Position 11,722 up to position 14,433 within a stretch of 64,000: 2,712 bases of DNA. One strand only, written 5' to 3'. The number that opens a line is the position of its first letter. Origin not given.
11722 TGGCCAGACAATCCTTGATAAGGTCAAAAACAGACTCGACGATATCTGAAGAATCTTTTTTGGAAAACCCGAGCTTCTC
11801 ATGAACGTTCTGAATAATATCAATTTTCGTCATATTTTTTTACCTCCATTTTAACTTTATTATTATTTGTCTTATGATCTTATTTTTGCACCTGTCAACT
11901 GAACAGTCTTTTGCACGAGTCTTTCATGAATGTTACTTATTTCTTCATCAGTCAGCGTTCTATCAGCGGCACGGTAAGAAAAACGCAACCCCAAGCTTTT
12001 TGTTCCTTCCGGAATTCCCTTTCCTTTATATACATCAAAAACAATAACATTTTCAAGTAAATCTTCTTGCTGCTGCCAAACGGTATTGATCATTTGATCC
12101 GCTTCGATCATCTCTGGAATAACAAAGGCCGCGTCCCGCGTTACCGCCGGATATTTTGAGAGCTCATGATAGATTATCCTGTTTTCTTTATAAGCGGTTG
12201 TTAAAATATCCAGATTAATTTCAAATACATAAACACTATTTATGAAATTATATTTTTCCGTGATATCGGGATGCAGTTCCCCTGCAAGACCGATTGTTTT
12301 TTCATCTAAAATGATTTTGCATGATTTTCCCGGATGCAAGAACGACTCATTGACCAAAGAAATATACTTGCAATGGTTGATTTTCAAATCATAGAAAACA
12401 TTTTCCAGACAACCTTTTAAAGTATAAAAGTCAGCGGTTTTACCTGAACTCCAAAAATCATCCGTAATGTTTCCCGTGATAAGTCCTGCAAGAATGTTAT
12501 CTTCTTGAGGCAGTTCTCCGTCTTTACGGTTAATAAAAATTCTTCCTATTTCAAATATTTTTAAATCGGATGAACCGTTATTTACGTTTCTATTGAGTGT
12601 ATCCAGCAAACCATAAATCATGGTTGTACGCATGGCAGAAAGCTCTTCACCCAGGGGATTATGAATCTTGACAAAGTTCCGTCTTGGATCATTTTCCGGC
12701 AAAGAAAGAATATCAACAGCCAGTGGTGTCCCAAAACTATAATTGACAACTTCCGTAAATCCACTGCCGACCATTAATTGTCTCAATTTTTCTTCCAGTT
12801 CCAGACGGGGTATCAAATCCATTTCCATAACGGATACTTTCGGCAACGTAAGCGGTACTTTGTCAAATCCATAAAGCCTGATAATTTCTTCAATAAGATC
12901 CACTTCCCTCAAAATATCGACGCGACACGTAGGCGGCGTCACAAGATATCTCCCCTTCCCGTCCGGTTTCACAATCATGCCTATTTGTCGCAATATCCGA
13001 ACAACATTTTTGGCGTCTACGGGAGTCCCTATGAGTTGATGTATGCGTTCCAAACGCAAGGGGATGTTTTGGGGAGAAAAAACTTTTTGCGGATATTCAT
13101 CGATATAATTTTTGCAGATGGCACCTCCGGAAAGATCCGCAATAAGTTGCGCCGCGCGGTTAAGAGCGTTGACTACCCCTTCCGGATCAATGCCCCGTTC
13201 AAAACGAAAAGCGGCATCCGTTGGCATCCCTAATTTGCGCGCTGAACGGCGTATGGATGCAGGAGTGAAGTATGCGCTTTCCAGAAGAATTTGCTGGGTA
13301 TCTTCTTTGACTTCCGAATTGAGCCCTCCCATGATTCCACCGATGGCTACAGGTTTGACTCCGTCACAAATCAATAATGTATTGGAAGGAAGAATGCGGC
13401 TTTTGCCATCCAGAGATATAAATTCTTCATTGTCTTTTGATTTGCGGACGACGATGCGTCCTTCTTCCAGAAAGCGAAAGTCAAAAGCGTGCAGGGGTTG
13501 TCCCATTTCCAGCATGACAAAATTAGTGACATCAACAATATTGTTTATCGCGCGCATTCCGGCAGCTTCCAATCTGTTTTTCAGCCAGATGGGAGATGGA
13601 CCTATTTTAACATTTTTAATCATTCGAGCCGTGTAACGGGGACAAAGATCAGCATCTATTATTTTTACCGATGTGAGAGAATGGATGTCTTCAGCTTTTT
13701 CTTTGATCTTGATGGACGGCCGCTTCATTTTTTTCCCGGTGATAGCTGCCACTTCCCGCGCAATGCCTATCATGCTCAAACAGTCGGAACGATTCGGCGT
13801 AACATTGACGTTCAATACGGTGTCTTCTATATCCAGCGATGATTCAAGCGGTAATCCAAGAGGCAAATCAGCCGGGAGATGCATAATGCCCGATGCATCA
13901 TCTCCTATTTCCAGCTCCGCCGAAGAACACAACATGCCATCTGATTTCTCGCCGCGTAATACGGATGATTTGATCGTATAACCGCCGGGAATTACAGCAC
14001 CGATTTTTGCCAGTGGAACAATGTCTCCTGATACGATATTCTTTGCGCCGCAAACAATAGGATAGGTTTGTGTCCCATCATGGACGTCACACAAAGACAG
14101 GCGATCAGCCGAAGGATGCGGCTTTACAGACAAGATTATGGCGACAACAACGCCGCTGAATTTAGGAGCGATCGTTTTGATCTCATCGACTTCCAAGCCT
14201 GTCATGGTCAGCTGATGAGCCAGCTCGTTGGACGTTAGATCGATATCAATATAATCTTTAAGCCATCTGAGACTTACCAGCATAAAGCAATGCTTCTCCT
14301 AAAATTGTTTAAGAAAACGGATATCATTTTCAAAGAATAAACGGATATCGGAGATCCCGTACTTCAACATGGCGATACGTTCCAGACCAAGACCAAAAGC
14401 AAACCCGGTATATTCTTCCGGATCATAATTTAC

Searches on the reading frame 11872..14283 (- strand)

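Call 40: search_protein_families(library=pfam, proteins=[window:11872-14283:-], max_evalue=0.00001)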
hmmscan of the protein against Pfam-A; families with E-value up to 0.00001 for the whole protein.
window:11872-14283:- (803 aa): 5 families
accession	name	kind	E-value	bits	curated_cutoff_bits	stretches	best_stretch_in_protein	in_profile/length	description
PF03483.22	B3_4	-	5.3e-71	238.2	29.3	1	214-386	2-174/174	B3/4 domain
PF17759.6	tRNA_synthFbeta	-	2.1e-63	214.1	22.4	1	477-691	2-214/214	Phenylalanyl tRNA synthetase beta chain CLM domain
PF03147.19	FDX-ACB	-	9.2e-29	100.2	31.1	1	709-802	1-94/94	Ferredoxin-fold anticodon binding domain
PF03484.21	B5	-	4.3e-23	81.7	28.6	1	407-473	1-67/67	tRNA synthetase B5 domain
PF01588.26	tRNA_bind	-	2.1e-17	63.4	27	1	45-143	1-94/96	Putative tRNA binding domain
